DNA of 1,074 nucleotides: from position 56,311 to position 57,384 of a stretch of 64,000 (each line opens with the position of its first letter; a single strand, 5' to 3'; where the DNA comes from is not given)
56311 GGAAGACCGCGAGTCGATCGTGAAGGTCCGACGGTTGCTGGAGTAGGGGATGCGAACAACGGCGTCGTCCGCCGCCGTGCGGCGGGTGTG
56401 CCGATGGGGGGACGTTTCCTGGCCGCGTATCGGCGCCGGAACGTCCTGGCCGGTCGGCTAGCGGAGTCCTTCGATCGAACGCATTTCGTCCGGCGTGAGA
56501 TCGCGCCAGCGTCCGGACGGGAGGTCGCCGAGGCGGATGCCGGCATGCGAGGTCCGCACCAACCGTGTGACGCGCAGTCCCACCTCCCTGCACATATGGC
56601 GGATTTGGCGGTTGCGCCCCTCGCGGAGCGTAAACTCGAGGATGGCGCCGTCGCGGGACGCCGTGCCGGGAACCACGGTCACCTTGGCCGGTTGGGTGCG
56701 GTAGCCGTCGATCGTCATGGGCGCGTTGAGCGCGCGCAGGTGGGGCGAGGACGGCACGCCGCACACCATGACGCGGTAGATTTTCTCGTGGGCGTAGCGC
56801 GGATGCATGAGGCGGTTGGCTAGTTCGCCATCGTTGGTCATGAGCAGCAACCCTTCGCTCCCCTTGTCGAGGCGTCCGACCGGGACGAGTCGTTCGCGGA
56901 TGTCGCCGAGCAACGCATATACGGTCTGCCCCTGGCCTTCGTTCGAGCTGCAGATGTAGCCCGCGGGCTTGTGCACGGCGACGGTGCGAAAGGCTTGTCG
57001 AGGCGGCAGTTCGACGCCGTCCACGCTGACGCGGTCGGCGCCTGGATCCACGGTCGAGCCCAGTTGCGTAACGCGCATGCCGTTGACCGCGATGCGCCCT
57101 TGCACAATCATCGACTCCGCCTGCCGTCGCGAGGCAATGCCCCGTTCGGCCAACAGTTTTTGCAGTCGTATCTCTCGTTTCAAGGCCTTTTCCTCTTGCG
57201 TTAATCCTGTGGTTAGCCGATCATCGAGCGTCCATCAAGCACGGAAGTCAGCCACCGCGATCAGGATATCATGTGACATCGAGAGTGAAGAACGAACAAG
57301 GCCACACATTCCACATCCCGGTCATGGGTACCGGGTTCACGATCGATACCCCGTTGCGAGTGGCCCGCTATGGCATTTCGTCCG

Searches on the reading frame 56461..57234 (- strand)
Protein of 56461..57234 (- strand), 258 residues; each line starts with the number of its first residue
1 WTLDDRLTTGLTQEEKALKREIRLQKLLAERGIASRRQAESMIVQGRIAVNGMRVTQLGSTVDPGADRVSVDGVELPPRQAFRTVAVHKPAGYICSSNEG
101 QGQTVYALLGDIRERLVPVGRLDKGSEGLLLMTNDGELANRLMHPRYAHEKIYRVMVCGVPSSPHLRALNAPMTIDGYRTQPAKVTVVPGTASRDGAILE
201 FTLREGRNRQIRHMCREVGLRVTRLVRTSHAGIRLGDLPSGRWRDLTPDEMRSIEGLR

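Call 20: search_protein_families(library=pfam, proteins=[window:56461-57234:-], max_evalue=0.01)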
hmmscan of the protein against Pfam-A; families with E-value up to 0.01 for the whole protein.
window:56461-57234:- (258 aa): 3 families
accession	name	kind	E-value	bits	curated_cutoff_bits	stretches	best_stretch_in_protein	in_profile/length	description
PF00849.27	PseudoU_synth_2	-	2.7e-22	80.1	26.8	1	84-216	2-151/152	RNA pseudouridylate synthase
PF01479.30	S4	-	2e-12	47.1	22.8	1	23-66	2-46/48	S4 domain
PF22421.1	SYY_C-terminal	-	1.3e-05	25.5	27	1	19-64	16-62/83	Tyrosine--tRNA ligase SYY-like C-terminal domain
